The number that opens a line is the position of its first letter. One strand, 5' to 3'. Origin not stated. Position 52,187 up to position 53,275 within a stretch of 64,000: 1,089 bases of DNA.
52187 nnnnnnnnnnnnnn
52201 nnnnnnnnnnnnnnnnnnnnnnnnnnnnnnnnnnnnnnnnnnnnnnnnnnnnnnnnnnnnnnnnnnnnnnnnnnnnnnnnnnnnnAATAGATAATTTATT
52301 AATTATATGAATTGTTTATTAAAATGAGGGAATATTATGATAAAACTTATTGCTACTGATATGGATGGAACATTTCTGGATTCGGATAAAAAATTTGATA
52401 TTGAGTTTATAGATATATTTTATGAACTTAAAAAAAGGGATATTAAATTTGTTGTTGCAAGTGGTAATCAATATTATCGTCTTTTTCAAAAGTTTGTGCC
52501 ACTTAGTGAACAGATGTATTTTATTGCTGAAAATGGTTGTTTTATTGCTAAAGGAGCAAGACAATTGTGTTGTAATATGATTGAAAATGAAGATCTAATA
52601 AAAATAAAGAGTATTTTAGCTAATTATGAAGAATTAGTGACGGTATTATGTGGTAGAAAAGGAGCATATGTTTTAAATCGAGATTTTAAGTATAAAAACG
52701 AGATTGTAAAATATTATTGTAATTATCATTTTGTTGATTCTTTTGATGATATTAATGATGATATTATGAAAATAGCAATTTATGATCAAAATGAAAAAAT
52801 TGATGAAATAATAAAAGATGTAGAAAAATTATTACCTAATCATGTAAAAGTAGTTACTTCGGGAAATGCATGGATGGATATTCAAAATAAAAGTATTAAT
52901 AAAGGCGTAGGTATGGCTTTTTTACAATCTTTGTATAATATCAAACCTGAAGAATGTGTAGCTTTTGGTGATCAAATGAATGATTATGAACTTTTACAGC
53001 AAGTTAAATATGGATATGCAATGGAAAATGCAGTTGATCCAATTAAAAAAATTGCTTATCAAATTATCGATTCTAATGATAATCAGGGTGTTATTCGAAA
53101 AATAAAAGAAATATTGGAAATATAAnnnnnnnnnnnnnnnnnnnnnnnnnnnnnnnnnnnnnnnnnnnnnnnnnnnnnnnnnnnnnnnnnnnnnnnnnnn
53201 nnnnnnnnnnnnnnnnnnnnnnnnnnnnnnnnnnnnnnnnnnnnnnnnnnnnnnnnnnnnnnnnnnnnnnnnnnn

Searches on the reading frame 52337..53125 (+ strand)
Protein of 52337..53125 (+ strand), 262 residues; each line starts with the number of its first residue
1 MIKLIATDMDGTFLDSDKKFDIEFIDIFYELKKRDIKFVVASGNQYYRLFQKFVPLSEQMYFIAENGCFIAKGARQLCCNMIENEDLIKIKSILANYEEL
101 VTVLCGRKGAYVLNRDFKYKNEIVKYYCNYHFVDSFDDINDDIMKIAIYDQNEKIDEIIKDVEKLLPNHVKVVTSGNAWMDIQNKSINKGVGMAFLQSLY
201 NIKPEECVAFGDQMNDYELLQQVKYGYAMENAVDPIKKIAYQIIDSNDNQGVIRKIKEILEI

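Call 50: search_protein_families(library=ncbifam, proteins=[window:52337-53125:+])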
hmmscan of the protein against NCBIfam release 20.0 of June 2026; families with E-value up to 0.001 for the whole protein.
window:52337-53125:+ (262 aa): 22 families
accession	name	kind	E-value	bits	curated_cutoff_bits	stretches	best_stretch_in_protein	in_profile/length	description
TIGR00099.1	Cof-subfamily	subfamily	4.4e-47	160.8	137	1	4-253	1-253/256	Cof-type HAD-IIB family hydrolase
NF045966.1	YcsE_rel_Pase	equivalog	1.5e-34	119.7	220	1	2-258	2-261/265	YcsE-related riboflavin metabolism phosphatase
TIGR01487.1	Pglycolate_arch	equivalog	4.9e-29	101.7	122.75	2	151-253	114-212/215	phosphoglycolate phosphatase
NF002245.0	PRK01158.1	equivalog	2.4e-27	95.7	198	1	1-260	2-229/233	phosphoglycolate phosphatase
NF007806.0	PRK10513.1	equivalog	5.9e-26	91.4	273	1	2-258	3-266/270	sugar-phosphatase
TIGR01482.1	SPP-subfamily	subfamily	1.2e-24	87.1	107.15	1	5-261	1-222/225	sucrose-phosphate phosphatase subfamily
TIGR01484.1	HAD-SF-IIB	subfamily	2.2e-23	83.5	41.8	1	4-229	1-221/221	HAD-IIB family hydrolase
NF011705.0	PRK15126.1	equivalog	1.3e-22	80.4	336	1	1-258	1-260/272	HMP-PP phosphatase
NF008213.0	PRK10976.1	equivalog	5e-20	72.1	386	1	1-259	1-263/266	sugar/pyridoxal phosphate phosphatase YigL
NF007821.0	PRK10530.1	equivalog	3.5e-15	56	274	1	141-258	153-269/272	pyridoxal phosphatase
TIGR01485.1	SPP_plant-cyano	equivalog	6.2e-10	39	183.65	1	122-232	97-212/249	sucrose-phosphate phosphatase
NF001218.0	PRK00192.1-5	equivalog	2.2e-08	34.1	362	1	4-229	6-234/275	mannosyl-3-phosphoglycerate phosphatase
TIGR01670.1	KdsC-phosphatas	subfamily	3.3e-08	33.6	106.95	1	196-260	84-148/154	3-deoxy-D-manno-octulosonate 8-phosphate phosphatase, YrbI family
TIGR01486.1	HAD-SF-IIB-MPGP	subfamily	4.5e-08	32.7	164.75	1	160-240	149-231/257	mannosyl-3-phosphoglycerate phosphatase family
TIGR02461.1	osmo_MPG_phos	equivalog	3.4e-07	30.6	244.35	0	5-70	2-66/227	mannosyl-3-phosphoglycerate phosphatase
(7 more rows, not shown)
